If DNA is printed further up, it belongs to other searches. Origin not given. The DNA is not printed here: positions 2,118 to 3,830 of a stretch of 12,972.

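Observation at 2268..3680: HAD phosphatase fused to the DPPR-synthase-like UbiA prenyltransferase, so two consecutive pathway steps sit on one polypeptide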

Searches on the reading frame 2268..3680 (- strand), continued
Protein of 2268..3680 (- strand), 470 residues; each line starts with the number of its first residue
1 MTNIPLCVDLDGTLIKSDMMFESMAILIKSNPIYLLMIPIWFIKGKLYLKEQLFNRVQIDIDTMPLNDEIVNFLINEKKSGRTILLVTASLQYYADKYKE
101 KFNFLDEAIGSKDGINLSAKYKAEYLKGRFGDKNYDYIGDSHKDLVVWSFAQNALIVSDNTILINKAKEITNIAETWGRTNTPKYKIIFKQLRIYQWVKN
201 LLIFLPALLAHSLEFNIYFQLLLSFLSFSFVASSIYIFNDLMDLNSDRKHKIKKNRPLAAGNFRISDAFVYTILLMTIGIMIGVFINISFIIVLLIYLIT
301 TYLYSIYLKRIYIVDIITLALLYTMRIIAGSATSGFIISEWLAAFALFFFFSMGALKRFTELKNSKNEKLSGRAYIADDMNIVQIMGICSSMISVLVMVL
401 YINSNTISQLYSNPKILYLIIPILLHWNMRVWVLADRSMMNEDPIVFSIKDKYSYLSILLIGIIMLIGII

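Call 21: find_encoding_contigs(protein=P0115, flank=10000, max_places=1)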
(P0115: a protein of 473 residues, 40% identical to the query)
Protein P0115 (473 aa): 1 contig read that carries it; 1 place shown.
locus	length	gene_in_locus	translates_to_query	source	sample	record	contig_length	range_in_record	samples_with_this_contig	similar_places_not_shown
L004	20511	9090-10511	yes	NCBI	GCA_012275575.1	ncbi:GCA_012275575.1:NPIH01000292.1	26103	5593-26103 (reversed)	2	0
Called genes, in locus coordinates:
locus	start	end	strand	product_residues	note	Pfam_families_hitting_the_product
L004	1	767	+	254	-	PF00294:PfkB, PF08543:Phos_pyr_kin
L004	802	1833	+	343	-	PF02653:BPD_transp_2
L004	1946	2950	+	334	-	PF00532:Peripla_BP_1 (weak), PF13407:Peripla_BP_4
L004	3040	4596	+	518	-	PF00005:ABC_tran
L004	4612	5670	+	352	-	PF02653:BPD_transp_2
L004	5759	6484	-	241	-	PF08220:HTH_DeoR (weak), PF00455:DeoRC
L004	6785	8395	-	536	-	-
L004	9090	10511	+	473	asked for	PF12710:HAD (faint), PF01040:UbiA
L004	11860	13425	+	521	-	-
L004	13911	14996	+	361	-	PF05050:Methyltransf_21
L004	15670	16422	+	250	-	PF01370:Epimerase (faint), PF13460:NAD_binding_10 (weak)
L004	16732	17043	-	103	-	-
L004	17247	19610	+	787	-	PF07715:Plug, PF00593:TonB_dep_Rec_b-barrel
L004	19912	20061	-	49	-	PF08267:Meth_synt_1 (weak)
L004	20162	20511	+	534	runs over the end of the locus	PF07690:MFS_1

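Call 30: find_related_loci(query=A1, collection=genome_contigs, flank=10000)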
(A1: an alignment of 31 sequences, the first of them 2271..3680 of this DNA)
Query A1 (470 aa) in genome_contigs; peptide patterns used: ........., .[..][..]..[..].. (x = any residue, [..] = any of these).
600 stretches matched a pattern (row limit reached: there are more); 588 encode a relative of the query (tblastn E <= 1e-3); the best 80 are kept; 80 distinct loci.
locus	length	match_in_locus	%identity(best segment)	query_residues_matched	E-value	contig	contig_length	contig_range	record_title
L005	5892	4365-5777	44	3-470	3e-130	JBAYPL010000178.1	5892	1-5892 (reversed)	MAG: Candidatus Kapaibacterium sp. isolate SO_2016_LW2_137 scaffold31303_LW138R_2016, whole genome shotgun sequence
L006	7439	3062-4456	44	3-467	1e-129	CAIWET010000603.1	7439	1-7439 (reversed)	MAG: uncultured Ignavibacteria bacterium isolate Loclat_bin-16206 genome assembly, contig: bin-16206:603/654, whole geno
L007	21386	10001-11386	40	2-461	5e-120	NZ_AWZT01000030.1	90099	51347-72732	Paraburkholderia dilworthii strain WSM3556 BurW3556DRAFT_scaffold_28.29_C, whole genome shotgun sequence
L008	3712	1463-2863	39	2-465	7e-122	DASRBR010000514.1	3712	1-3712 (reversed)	MAG TPA_asm: Verrucomicrobiia bacterium isolate SMAG_U9932 k141_542889, whole genome shotgun sequence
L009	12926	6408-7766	41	2-454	2e-118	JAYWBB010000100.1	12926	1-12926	MAG: Nevskia sp. isolate GL93_UP_concoct_124 GL93_UP_concoct_124_99, whole genome shotgun sequence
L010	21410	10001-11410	39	4-470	3e-118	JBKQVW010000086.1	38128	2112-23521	MAG: Acidobacteriaceae bacterium isolate SEr3G3H3I__bin_173 SEr3G3H3I_000000229136, whole genome shotgun sequence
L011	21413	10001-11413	41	3-470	2e-117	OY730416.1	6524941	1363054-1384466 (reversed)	MAG: uncultured Ferruginibacter sp. isolate 52100660-89e0-41f3-aa4d-b5ad2bee9e90 genome assembly, chromosome: 1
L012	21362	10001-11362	42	4-454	2e-117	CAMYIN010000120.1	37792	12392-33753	MAG: uncultured Gammaproteobacteria bacterium isolate ES_M_Gamma_067 genome assembly, contig: NODE_367_length_37792_cov_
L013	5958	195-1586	39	6-468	4e-116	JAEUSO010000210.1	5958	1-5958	MAG: Candidatus Kapaibacterium sp. isolate new MAG-305 NODE_210_length_5958_cov_3.921612, whole genome shotgun sequence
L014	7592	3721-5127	42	5-470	4e-116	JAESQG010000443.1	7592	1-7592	MAG: Pseudomonadales bacterium isolate NORP220 MHASMcontig_412931, whole genome shotgun sequence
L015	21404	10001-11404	39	1-466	5e-116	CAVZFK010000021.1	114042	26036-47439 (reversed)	MAG: uncultured Acidobacteriota bacterium isolate MFD05705.bin.3.69 genome assembly, contig: contig_69969, whole genome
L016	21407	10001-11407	39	4-469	6e-116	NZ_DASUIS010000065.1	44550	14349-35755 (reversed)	MAG: Aquabacterium sp. isolate SMAG_U1466 k141_25581, whole genome shotgun sequence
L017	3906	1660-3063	38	3-466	4e-118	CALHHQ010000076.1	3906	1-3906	MAG: uncultured Rhizobiaceae group bacterium isolate R3_Bin_Bin_134_1 genome assembly, contig: c_000000680682, whole gen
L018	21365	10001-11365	41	2-454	2e-115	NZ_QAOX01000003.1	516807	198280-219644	Luteibacter sp. OK325 Ga0189704_103, whole genome shotgun sequence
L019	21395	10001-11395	43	5-466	4e-115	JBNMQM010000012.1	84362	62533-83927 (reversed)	MAG: Candidatus Azotimanducaceae bacterium isolate 3300053697_49 Ga0535652_0000288, whole genome shotgun sequence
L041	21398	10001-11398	43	4-466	5e-110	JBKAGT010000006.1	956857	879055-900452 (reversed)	MAG: Chlorobiota bacterium isolate Ske_MAG9 Ske_MAG9_0006, whole genome shotgun sequence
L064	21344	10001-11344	42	4-451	2e-107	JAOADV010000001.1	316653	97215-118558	MAG: Ignavibacteria bacterium isolate SKW242 NODE_1_length_316653_cov_8.048469, whole genome shotgun sequence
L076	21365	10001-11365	37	5-466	2e-106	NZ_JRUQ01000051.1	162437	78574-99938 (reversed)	Erwinia typographi strain M043b Contig51, whole genome shotgun sequence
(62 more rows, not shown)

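Call 32: predict_structure(alignment_id=A1)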
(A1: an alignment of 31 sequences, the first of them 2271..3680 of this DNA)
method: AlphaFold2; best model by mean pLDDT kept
length: 470 residues; sequences in the alignment: 31
mean_pLDDT: 92.1   pTM: 0.87
mean pLDDT of the five models: 92.1, 91.9, 91.8, 91.2, 91.0
residues with pLDDT >= 90: 369; 70-90: 89; 50-70: 11; < 50: 1
segments of 3 or more residues with pLDDT < 50: none
pLDDT, mean of each block of 10 residues (from residue 1): 85 94 93 92 92 92 93 96 96 95 95 86 95 96 96 95 95 88 86 90 93 94 98 95 89 89 93 97 97 97 89 92 96 93 95 93 73 78 95 96 89 94 96 90 80 93 92
secondary structure, 60 per line:
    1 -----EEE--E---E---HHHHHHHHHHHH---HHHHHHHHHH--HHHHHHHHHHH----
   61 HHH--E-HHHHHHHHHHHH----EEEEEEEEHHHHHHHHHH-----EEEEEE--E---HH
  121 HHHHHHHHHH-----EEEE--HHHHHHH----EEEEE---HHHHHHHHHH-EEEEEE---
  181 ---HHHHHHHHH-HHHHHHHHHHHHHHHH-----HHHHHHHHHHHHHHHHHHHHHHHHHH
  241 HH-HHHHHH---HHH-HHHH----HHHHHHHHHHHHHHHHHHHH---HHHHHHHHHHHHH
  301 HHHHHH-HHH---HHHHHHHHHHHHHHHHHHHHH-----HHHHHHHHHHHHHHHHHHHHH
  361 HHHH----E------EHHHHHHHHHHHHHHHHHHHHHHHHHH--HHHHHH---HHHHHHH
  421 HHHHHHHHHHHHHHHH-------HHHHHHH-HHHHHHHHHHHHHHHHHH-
elements in order: E6-8 H19-30 H34-43 H46-56 H68-79 E84-91 H92-101 E107-112 H119-130 E136-139 H142-148 E153-157 H161-170 E172-177 H184-192 H194-209 H215-242 H244-249 H257-260 H265-284 H288-306 H314-334 H340-364 H377-402 H405-410 H414-436 H444-450 H452-469

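Call 35: fold_search(model_id=the predicted structure, library=pdb)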
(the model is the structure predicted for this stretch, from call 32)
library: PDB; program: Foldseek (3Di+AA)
matches with E <= 10: 607; with E <= 0.001: 24
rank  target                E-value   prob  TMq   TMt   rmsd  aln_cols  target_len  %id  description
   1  8j8j_A                2.8e-09  1.00  0.53  0.84   3.6       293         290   22  Membrane bound PRTase, C3 symmetry, donor bound (released 2024-02-07)
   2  8j8k_A                2.5e-08  1.00  0.50  0.79   3.8       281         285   22  Membrane bound PRTase, C3 symmetry, acceptor bound (released 2024-02-07)
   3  6m31_A                5.0e-06  1.00  0.45  0.70   5.3       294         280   18  Structural and Functional Insights into an Archaeal Lipid Synthase (released 2021-02-03)
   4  4tq4_B                6.0e-06  1.00  0.47  0.73   4.4       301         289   20  Structure of a UbiA homolog from Archaeoglobus fulgidus bound to DMAPP and Mg2+ (released 2014-07-16)
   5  7bpu_A                6.0e-06  1.00  0.43  0.68   6.6       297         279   17  Structural and mechanistic insights into the biosynthesis of Digeranylgeranylglyceryl phosphate synthase in membranes (released 2021-04-14)
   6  4tq3_B                8.0e-06  1.00  0.47  0.74   4.3       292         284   20  Structure of a UbiA homolog from Archaeoglobus fulgidus bound to GPP and Mg2+ (released 2014-07-16)
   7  4tq3_A                1.5e-05  1.00  0.45  0.71   5.3       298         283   19  Structure of a UbiA homolog from Archaeoglobus fulgidus bound to GPP and Mg2+ (released 2014-07-16)
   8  4tq4_C                1.7e-05  1.00  0.47  0.73   4.2       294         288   19  Structure of a UbiA homolog from Archaeoglobus fulgidus bound to DMAPP and Mg2+ (released 2014-07-16)
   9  4tq4_D                1.8e-05  1.00  0.47  0.72   4.6       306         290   19  Structure of a UbiA homolog from Archaeoglobus fulgidus bound to DMAPP and Mg2+ (released 2014-07-16)
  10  4tq4_A                2.9e-05  1.00  0.47  0.73   4.7       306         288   19  Structure of a UbiA homolog from Archaeoglobus fulgidus bound to DMAPP and Mg2+ (released 2014-07-16)
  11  4tq5                  7.4e-05  1.00  0.42  0.67   5.3       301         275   16  Structure of a UbiA homolog from Archaeoglobus fulgidus (released 2014-07-16)
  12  4tq6_B                1.2e-04  1.00  0.41  0.68   4.9       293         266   16  Structure of a UbiA homolog from Archaeoglobus fulgidus bound to Cd2+ (released 2014-07-16)
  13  4tq6_A                2.7e-04  1.00  0.43  0.72   5.3       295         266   18  Structure of a UbiA homolog from Archaeoglobus fulgidus bound to Cd2+ (released 2014-07-16)
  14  3m1y_D                2.8e-04  1.00  0.28  0.58   5.3       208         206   13  Crystal Structure of a Phosphoserine phosphatase (SerB) from Helicobacter pylori (released 2010-03-23)
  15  1f5s_B                3.0e-04  1.00  0.27  0.56   7.8       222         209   17  CRYSTAL STRUCTURE OF PHOSPHOSERINE PHOSPHATASE FROM METHANOCOCCUS JANNASCHII (released 2001-06-20)
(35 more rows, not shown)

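Call 44: find_homologous_proteins(query=L076:9992-11395:+, max_evalue=1e-20)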
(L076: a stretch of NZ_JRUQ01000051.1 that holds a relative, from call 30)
Query L076:9992-11395:+ (467 aa): 7030 proteins with E <= 1e-20 among 8000 candidates; the best 120 are listed.
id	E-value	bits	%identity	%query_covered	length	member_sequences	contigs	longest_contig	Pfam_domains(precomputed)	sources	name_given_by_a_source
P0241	1.9e-293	991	98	100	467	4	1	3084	PF01040.24,PF12710.14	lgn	-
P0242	8.8e-239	811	78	100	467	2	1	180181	PF01040.24,PF12710.14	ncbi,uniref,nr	ncbi:UbiA family prenyltransferase [Yersinia vastinensis]|uniref:UbiA family prenyltransferase n=1 T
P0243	4.2e-236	802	77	100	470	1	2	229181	PF01040.24,PF12710.14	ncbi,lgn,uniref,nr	ncbi:UbiA family prenyltransferase [Yersinia thracica]|uniref:UbiA family prenyltransferase n=1 Tax=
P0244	3.9e-235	799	76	100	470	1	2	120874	PF01040.24,PF12710.14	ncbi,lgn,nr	ncbi:Polyprenyltransferase (cytochrome oxidase assembly factor) [Yersinia frederiksenii]|nr:hypothet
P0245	6.5e-235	798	76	100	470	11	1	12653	PF01040.24,PF12710.14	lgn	-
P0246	7.7e-235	798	76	100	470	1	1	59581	PF01040.24,PF12710.14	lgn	-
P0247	2.9e-234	796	78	100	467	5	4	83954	PF01040.24,PF12710.14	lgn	-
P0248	7.0e-234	795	76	100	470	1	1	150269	PF01040.24,PF12710.14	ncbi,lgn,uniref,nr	ncbi:UbiA family prenyltransferase [Yersinia frederiksenii]|uniref:Polyprenyltransferase (Cytochrome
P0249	8.3e-234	794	76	100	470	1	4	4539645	PF01040.24,PF12710.14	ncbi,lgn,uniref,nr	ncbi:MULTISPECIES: UbiA family prenyltransferase [Yersinia]|uniref:UbiA family prenyltransferase n=1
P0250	8.4e-234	794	76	100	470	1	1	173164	PF01040.24,PF12710.14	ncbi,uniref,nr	ncbi:UbiA family prenyltransferase [Yersinia massiliensis]|uniref:UbiA family prenyltransferase n=1 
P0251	2.4e-233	793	76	100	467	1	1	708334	PF01040.24,PF12710.14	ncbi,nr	ncbi:UbiA family prenyltransferase [Yersinia sp. 2105 StPb PI]|nr:UbiA family prenyltransferase [Yer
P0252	2.4e-233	793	76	100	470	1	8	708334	PF01040.24,PF12710.14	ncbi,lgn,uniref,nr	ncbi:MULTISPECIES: UbiA family prenyltransferase [Yersinia]|uniref:UbiA family prenyltransferase n=2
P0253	2.7e-231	786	75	100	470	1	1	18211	PF01040.24,PF12710.14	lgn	-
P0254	4.1e-231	786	75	100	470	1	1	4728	PF01040.24,PF12710.14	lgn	-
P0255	5.1e-231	785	75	100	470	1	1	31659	PF01040.24,PF12710.14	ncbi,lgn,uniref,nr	ncbi:UbiA family prenyltransferase [Yersinia intermedia]|uniref:UbiA family prenyltransferase n=1 Ta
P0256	1.6e-230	784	75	100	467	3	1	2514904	PF01040.24,PF12710.14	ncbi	ncbi:TPA: UbiA family prenyltransferase [Yersinia enterocolitica]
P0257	4.2e-230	782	76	100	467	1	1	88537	PF01040.24,PF12710.14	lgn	-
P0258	1.2e-229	781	75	100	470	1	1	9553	PF01040.24,PF12710.14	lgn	-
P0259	9.9e-229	778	75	100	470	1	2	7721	PF01040.24,PF12710.14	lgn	-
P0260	2.5e-214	730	71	99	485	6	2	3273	PF01040.24,PF12710.14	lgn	-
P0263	6.7e-178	610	58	100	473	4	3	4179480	PF01040.24,PF12710.14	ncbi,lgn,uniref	ncbi:UbiA family prenyltransferase [Pantoea dispersa]|uniref:UbiA family prenyltransferase n=1 Tax=P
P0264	1.8e-177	609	59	99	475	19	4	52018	PF00702.33,PF01040.24,PF12710.14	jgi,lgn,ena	-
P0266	9.5e-169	580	57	99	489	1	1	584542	PF01040.24,PF12710.14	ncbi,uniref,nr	ncbi:UbiA family prenyltransferase [Pantoea sp. DY-15]|uniref:UbiA family prenyltransferase n=1 Tax=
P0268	1.1e-145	504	54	88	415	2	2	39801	PF01040.24,PF12710.14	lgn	-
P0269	2.7e-145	503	51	99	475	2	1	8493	PF01040.24,PF12710.14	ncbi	-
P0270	9.2e-145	501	51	99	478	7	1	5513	PF01040.24,PF12710.14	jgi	-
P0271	7.7e-143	495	50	99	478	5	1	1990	PF01040.24,PF12710.14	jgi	jgi:4-hydroxybenzoate polyprenyltransferase/phosphoserine phosphatase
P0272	2.8e-142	493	50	99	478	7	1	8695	PF01040.24,PF12710.14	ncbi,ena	-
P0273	3.0e-142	493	50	99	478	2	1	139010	PF01040.24,PF12710.14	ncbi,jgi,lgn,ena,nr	ncbi:MAG TPA: UbiA family prenyltransferase [Steroidobacteraceae bacterium]|nr:UbiA family prenyltra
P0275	5.6e-142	492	49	99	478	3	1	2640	PF01040.24,PF12710.14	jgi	jgi:4-hydroxybenzoate polyprenyltransferase/phosphoserine phosphatase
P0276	1.1e-141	491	50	99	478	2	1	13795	PF01040.24,PF12710.14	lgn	-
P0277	3.8e-141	489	50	99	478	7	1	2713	PF01040.24,PF12710.14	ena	-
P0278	1.4e-140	487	50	96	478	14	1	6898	PF01040.24,PF12710.14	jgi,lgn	jgi:4-hydroxybenzoate polyprenyltransferase/phosphoserine phosphatase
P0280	2.6e-140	486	49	99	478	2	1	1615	PF01040.24,PF12710.14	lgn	-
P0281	2.7e-140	486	49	97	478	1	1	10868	PF01040.24,PF12710.14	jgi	jgi:4-hydroxybenzoate polyprenyltransferase/phosphoserine phosphatase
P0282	3.3e-140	486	51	99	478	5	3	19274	PF01040.24,PF12710.14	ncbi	-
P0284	7.0e-140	485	49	99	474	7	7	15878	PF01040.24,PF12710.14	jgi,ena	-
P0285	8.0e-140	485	48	99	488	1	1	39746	PF01040.24,PF12710.14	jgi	jgi:4-hydroxybenzoate polyprenyltransferase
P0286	1.2e-139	484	50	97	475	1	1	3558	PF00702.33,PF01040.24,PF12710.14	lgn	-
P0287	1.5e-139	484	50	97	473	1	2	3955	PF01040.24,PF12710.14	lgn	-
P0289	2.1e-139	483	50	96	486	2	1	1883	PF01040.24,PF12710.14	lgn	-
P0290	2.4e-139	483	49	99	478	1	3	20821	PF01040.24,PF12710.14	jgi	jgi:4-hydroxybenzoate polyprenyltransferase/phosphoserine phosphatase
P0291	2.5e-139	483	49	99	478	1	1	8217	PF01040.24,PF12710.14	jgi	jgi:4-hydroxybenzoate polyprenyltransferase/phosphoserine phosphatase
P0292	2.6e-139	483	49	99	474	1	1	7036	PF01040.24,PF12710.14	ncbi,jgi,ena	-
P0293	2.7e-139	483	51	99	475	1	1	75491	PF01040.24,PF12710.14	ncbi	-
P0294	3.0e-139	483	49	100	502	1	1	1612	PF01040.24,PF12710.14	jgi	jgi:4-hydroxybenzoate polyprenyltransferase/phosphoserine phosphatase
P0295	5.3e-139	482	50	97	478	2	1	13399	PF01040.24,PF12710.14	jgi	jgi:4-hydroxybenzoate polyprenyltransferase/phosphoserine phosphatase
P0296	5.9e-139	482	49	99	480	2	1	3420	PF01040.24,PF12710.14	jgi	jgi:4-hydroxybenzoate polyprenyltransferase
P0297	7.1e-139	482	50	96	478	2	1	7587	PF01040.24,PF12710.14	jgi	jgi:4-hydroxybenzoate polyprenyltransferase/phosphoserine phosphatase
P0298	7.5e-139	482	49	99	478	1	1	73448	PF01040.24,PF12710.14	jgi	jgi:4-hydroxybenzoate polyprenyltransferase/phosphoserine phosphatase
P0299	8.1e-139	481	49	97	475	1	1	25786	PF01040.24,PF12710.14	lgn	-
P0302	1.2e-138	481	49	100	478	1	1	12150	PF01040.24,PF12710.14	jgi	jgi:4-hydroxybenzoate polyprenyltransferase/phosphoserine phosphatase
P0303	1.3e-138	481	49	99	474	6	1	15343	PF01040.24,PF12710.14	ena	-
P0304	1.8e-138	480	50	95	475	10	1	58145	PF01040.24,PF12710.14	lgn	-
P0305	2.2e-138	480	50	99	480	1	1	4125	PF01040.24,PF12710.14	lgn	-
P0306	2.4e-138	480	50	97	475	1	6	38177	PF00702.33,PF01040.24,PF12710.14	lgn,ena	-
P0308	3.0e-138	480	49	97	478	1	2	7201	PF01040.24,PF12710.14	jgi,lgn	jgi:4-hydroxybenzoate polyprenyltransferase/phosphoserine phosphatase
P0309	3.0e-138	480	49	99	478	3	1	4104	PF01040.24,PF12710.14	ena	-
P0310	3.3e-138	479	50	96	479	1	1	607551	PF01040.24,PF12710.14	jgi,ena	-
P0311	3.4e-138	479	48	100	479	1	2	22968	PF01040.24,PF12710.14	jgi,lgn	jgi:4-hydroxybenzoate polyprenyltransferase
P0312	4.4e-138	479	48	97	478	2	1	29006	PF01040.24,PF12710.14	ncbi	-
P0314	4.6e-138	479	47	99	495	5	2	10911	PF01040.24,PF12710.14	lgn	-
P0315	5.5e-138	479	49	99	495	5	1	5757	PF01040.24,PF12710.14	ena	-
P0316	6.5e-138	478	50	97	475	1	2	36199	PF00702.33,PF01040.24,PF12710.14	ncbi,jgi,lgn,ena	-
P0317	7.4e-138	478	49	97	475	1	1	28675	PF00702.33,PF01040.24,PF12710.14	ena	-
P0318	8.6e-138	478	49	97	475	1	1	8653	PF00702.33,PF01040.24,PF12710.14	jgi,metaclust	metaclust:\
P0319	9.2e-138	478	49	97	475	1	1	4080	PF00702.33,PF01040.24,PF12710.14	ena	-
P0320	9.2e-138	478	48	100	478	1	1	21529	PF01040.24,PF12710.14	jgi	jgi:4-hydroxybenzoate polyprenyltransferase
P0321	1.1e-137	478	49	100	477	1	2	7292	PF01040.24,PF12710.14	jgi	jgi:4-hydroxybenzoate polyprenyltransferase/phosphoserine phosphatase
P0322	1.3e-137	477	47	99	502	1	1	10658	PF01040.24,PF12710.14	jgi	jgi:4-hydroxybenzoate polyprenyltransferase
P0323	1.4e-137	477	50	97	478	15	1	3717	PF01040.24,PF12710.14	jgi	-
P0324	1.4e-137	477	49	96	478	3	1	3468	PF01040.24,PF12710.14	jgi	jgi:4-hydroxybenzoate polyprenyltransferase/phosphoserine phosphatase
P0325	1.5e-137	477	50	97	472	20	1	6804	PF01040.24,PF12710.14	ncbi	ncbi:MAG: UbiA family prenyltransferase [Aquabacterium sp.]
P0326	1.6e-137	477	50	96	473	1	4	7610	PF01040.24,PF12710.14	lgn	-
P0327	1.6e-137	477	50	96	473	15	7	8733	PF01040.24,PF12710.14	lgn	-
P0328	1.7e-137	477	49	97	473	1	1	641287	PF01040.24,PF12710.14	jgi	jgi:4-hydroxybenzoate polyprenyltransferase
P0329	2.1e-137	477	48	99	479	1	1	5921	PF01040.24,PF12710.14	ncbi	-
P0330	2.2e-137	477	50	96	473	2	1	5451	PF01040.24,PF12710.14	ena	-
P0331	2.4e-137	477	50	96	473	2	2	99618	PF01040.24,PF12710.14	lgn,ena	-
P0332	2.6e-137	477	49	99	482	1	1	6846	PF01040.24,PF12710.14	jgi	jgi:4-hydroxybenzoate polyprenyltransferase/phosphoserine phosphatase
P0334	2.9e-137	476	49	96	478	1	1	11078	PF01040.24,PF12710.14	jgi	jgi:4-hydroxybenzoate polyprenyltransferase/phosphoserine phosphatase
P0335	3.1e-137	476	50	100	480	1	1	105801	PF01040.24,PF12710.14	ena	-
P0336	3.5e-137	476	50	96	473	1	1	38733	PF01040.24,PF12710.14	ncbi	-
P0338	4.2e-137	476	48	100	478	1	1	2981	PF01040.24,PF12710.14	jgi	jgi:4-hydroxybenzoate polyprenyltransferase/phosphoserine phosphatase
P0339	4.6e-137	476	48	100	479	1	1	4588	PF01040.24,PF12710.14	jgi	jgi:4-hydroxybenzoate polyprenyltransferase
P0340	5.4e-137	475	49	99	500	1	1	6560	PF01040.24,PF12710.14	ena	-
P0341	5.5e-137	475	49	98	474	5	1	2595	PF01040.24,PF12710.14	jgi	jgi:4-hydroxybenzoate polyprenyltransferase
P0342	6.2e-137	475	47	97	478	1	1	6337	PF01040.24,PF12710.14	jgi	jgi:4-hydroxybenzoate polyprenyltransferase/phosphoserine phosphatase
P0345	8.9e-137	475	49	100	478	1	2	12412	PF01040.24,PF12710.14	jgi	jgi:4-hydroxybenzoate polyprenyltransferase/phosphoserine phosphatase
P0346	9.2e-137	475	50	96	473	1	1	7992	PF01040.24,PF12710.14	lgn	-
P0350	1.1e-136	474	50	96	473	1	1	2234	PF01040.24,PF12710.14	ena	-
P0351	1.3e-136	474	48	99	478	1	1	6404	PF01040.24,PF12710.14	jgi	jgi:4-hydroxybenzoate polyprenyltransferase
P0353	1.8e-136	474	48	100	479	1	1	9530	PF01040.24,PF12710.14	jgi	jgi:4-hydroxybenzoate polyprenyltransferase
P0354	1.8e-136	474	48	99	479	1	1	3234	PF01040.24,PF12710.14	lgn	-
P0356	2.5e-136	473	50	99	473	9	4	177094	PF01040.24,PF12710.14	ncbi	-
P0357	2.6e-136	473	49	99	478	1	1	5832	PF01040.24,PF12710.14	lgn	-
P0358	2.7e-136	473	48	100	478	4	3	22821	PF01040.24,PF12710.14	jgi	-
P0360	4.5e-136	472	50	96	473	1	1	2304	PF01040.24,PF12710.14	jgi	-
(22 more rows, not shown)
